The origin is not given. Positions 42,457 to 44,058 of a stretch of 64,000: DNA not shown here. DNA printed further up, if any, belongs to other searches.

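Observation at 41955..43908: TetR regulator translationally coupled to a membrane adenylate cyclase, behind a perfect 16-bp palindrome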

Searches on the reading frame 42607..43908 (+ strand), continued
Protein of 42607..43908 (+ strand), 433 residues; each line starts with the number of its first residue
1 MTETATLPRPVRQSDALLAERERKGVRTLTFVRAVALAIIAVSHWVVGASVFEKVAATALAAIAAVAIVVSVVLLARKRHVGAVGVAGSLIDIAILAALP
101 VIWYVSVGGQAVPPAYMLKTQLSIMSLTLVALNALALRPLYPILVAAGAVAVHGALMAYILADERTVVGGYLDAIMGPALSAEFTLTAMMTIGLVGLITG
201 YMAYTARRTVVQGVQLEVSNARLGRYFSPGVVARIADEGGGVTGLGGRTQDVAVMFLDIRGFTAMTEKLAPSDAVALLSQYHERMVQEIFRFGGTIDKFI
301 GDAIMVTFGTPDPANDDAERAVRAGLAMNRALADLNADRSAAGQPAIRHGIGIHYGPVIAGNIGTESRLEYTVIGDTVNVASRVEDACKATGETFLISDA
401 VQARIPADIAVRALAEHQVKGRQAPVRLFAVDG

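Call 66: get_annotated_region(hit=H19, flank=2500)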
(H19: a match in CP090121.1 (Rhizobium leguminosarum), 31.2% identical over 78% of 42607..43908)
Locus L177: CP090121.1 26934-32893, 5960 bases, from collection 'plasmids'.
description: Rhizobium leguminosarum strain Ta6 plasmid pRL2, complete sequence
organism: Rhizobium leguminosarum (NCBI taxid 384)
taxonomy: Bacteria; Pseudomonadota; Alphaproteobacteria; Hyphomicrobiales; Rhizobiaceae; Rhizobium; Rhizobium leguminosarum
host: -; source: Trifolium ambiguum,Cell culture,Plant nodule; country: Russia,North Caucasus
typing (MOB-suite, as given by PLSDB): mobilizable; relaxase MOBQ
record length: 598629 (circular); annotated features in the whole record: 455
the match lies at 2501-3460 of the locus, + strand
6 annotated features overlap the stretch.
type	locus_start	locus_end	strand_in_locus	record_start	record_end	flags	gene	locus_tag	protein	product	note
CDS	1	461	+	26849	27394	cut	-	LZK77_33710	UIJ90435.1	CBS domain-containing protein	-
CDS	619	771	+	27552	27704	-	-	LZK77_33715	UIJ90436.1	hypothetical protein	-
CDS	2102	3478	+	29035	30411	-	-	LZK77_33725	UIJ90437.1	adenylate/guanylate cyclase domain-containing protein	-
CDS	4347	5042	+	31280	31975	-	-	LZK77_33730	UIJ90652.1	VIT family protein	-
CDS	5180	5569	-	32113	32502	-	-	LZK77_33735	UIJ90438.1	DUF302 domain-containing protein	-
CDS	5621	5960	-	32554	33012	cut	-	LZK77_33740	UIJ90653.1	EF-hand domain-containing protein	-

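Call 67: get_annotated_region(hit=H2, flank=2500)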
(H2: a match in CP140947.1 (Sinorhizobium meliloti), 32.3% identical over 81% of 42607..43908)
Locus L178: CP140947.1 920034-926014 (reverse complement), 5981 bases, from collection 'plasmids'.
description: Sinorhizobium meliloti strain ml59 plasmid pSymA, complete sequence
organism: Sinorhizobium meliloti (NCBI taxid 382)
taxonomy: Bacteria; Pseudomonadota; Alphaproteobacteria; Hyphomicrobiales; Rhizobiaceae; Sinorhizobium; Sinorhizobium meliloti
host: -; source: Medicago lupulina,whole organism; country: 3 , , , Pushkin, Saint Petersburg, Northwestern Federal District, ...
typing (MOB-suite, as given by PLSDB): conjugative; relaxase MOBQ; mating-pair formation MPF_T
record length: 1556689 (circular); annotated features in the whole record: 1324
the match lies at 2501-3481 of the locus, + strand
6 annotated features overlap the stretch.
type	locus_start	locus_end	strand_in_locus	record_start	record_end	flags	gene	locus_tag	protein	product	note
CDS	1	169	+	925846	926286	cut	-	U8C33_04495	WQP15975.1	transposase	-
CDS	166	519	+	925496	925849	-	tnpB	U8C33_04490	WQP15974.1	IS66 family insertion sequence element accessory protein TnpB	-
CDS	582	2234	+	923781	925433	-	-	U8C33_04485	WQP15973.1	IS66 family transposase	-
CDS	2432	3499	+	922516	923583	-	-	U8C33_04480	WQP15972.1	adenylate/guanylate cyclase domain-containing protein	-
CDS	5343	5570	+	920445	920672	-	-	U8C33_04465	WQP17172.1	hypothetical protein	-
CDS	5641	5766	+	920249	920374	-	-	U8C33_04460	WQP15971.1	hypothetical protein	-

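Call 69: find_encoding_contigs(protein=P0005, flank=4000, max_places=2)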
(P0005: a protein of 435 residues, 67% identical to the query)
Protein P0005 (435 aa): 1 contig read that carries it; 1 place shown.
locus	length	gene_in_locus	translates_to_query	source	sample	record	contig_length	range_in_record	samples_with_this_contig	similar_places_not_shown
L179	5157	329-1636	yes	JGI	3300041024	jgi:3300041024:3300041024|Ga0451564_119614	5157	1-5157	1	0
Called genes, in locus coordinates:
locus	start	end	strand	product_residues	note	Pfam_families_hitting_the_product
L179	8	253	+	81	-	PF00857:Isochorismatase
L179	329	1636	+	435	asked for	PF00211:Guanylate_cyc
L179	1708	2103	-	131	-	PF03928:HbpS-like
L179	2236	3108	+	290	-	PF02668:TauD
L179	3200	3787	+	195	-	PF02798:GST_N, PF13417:GST_N_3, PF13409:GST_N_2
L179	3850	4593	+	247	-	-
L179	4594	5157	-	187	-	?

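Call 70: find_encoding_contigs(protein=P0008, flank=4000, max_places=2)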
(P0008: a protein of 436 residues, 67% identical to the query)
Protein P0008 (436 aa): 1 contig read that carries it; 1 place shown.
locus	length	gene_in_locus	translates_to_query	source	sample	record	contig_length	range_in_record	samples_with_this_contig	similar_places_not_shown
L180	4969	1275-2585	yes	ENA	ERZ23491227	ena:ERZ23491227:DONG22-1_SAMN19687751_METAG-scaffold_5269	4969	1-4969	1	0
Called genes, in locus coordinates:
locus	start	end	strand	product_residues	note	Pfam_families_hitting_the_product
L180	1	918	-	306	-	?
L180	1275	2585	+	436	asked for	PF00211:Guanylate_cyc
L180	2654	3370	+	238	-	-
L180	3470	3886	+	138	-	PF23951:DUF7282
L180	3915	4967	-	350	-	?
